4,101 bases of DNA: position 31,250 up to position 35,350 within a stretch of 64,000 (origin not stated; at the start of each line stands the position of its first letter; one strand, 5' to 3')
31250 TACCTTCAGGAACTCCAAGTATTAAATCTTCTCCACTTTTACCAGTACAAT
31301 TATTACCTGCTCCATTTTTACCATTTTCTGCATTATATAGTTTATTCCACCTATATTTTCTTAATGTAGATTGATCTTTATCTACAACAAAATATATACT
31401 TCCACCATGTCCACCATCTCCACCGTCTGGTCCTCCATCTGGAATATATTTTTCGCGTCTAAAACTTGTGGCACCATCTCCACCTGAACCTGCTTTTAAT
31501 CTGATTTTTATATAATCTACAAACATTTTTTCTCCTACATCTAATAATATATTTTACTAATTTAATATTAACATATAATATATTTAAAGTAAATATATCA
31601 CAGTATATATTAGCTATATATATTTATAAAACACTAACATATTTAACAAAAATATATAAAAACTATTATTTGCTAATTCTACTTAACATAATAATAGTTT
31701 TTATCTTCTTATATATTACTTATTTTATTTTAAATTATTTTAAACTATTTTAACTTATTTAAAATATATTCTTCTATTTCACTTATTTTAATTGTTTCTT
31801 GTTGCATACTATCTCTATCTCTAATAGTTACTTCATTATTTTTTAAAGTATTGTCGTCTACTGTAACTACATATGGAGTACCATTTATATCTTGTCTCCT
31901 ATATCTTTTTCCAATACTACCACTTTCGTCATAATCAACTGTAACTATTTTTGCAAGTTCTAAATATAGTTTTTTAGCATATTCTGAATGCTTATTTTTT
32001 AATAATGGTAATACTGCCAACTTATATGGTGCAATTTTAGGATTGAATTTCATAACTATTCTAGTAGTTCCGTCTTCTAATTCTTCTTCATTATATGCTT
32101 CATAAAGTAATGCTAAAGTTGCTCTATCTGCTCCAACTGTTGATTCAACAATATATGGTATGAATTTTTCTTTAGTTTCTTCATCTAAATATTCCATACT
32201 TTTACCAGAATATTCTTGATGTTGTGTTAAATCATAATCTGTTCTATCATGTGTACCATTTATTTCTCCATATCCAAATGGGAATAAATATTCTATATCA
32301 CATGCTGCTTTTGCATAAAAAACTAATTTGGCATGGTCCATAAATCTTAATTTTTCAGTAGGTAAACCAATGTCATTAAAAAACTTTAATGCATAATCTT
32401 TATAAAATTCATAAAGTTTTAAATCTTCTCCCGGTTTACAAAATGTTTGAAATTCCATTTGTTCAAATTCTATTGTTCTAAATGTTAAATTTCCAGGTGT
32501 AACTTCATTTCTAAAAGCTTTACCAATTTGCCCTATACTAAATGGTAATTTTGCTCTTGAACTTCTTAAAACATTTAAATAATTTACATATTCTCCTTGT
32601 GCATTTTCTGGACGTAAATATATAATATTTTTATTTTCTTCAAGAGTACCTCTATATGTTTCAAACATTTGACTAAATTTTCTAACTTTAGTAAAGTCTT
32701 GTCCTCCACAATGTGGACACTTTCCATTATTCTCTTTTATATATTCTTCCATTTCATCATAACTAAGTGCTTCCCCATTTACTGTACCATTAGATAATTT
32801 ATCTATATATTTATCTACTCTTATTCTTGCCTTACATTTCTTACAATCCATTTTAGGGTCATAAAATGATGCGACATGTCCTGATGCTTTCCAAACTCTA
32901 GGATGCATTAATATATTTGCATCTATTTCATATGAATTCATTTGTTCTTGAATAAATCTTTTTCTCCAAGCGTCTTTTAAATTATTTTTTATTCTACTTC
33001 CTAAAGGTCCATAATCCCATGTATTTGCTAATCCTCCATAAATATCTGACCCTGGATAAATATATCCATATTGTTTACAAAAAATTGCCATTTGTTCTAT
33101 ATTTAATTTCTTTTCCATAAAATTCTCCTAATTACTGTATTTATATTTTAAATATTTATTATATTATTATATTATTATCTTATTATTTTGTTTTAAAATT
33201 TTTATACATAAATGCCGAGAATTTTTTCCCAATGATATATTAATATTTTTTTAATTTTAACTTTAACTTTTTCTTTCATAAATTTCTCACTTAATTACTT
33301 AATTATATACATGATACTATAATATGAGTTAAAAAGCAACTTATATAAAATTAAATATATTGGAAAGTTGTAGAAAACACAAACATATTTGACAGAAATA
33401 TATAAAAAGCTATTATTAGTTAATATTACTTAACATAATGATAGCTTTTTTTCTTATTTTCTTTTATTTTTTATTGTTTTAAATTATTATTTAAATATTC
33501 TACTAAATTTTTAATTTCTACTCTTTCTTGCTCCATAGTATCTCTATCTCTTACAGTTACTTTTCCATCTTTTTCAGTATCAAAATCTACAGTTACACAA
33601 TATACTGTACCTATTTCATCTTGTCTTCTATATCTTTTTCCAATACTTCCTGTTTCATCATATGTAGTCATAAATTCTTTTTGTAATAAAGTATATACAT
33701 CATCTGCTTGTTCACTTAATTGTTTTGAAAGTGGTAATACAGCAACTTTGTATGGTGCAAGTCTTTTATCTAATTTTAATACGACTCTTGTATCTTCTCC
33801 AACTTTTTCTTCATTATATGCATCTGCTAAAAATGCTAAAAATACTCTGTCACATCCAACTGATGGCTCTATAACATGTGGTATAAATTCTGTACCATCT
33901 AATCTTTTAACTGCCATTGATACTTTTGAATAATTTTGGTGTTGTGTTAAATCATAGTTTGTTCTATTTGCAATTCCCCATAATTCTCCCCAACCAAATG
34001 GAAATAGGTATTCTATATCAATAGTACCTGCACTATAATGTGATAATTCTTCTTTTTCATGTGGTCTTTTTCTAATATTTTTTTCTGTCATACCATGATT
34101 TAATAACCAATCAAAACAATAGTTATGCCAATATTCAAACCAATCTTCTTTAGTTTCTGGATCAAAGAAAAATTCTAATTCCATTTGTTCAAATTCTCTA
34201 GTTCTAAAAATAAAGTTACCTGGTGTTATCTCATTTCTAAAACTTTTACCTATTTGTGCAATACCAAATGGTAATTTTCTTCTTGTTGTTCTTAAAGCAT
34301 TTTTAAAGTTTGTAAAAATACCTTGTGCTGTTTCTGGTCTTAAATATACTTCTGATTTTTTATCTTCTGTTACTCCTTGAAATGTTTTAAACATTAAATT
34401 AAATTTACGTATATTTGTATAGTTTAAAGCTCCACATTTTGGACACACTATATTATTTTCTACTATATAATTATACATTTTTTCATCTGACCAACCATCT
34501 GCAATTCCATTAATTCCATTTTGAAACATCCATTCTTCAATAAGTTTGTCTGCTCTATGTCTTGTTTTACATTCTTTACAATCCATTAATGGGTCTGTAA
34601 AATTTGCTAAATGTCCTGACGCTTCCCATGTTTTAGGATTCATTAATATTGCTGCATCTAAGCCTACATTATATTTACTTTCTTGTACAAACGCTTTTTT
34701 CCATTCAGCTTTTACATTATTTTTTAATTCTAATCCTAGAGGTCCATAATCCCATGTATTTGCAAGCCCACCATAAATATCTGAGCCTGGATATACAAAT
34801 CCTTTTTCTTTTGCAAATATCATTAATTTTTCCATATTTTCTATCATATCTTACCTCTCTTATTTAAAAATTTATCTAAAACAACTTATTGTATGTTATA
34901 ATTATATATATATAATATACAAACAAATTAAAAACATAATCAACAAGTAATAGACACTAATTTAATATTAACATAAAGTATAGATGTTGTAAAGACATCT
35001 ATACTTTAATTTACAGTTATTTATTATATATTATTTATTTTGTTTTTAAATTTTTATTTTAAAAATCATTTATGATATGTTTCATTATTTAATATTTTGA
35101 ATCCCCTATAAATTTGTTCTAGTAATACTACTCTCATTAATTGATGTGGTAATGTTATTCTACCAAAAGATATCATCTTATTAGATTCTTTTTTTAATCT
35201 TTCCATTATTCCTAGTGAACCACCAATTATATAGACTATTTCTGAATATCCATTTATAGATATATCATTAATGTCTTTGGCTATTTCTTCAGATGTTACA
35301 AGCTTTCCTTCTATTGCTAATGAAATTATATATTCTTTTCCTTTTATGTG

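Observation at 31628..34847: Two divergent tandem glycine--tRNA ligase genes whose downstream noncoding element is more conserved than the coding sequence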

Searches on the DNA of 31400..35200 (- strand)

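Call 21: search_rna_families(source=window, start=31400, end=35200, threshold=evalue, max_evalue=10)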
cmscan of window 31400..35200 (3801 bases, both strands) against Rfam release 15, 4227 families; matches with E-value up to 10: 2.
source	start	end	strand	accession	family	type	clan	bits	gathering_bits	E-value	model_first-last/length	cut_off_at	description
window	32382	32418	+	RF03339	mir-3047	Gene; miRNA;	-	20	53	2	12-48/61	no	mir-3047 microRNA precursor family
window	32580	32649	-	RF00165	Corona_pk3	Cis-reg;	CL00117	17.2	35.6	4.7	1-61/61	no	Coronavirus 3' UTR pseudoknot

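Call 62: search_rna_families(sources=[L001, L004, L006, L009, L094, L096, L003, L014, L017, L023, L057], threshold=gathering)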
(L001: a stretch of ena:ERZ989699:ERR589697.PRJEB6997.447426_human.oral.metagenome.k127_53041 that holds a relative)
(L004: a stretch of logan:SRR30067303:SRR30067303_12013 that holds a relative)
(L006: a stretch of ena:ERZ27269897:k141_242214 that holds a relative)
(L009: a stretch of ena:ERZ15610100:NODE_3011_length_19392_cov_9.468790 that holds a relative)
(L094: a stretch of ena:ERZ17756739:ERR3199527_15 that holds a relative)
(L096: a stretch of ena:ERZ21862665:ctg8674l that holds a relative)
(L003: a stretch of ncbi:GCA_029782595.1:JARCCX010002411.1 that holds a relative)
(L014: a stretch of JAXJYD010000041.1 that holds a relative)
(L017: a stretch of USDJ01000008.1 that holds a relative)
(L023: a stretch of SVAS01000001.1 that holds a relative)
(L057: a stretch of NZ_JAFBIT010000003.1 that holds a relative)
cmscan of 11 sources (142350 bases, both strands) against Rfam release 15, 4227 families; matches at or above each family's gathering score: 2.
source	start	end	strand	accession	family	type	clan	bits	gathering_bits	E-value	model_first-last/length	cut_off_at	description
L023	8401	8589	+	RF00230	T-box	Cis-reg; leader;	-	106.3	93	4e-22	1-219/219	no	T-box leader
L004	122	194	+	RF00005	tRNA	Gene; tRNA;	CL00001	62.2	29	1e-10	1-71/71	no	tRNA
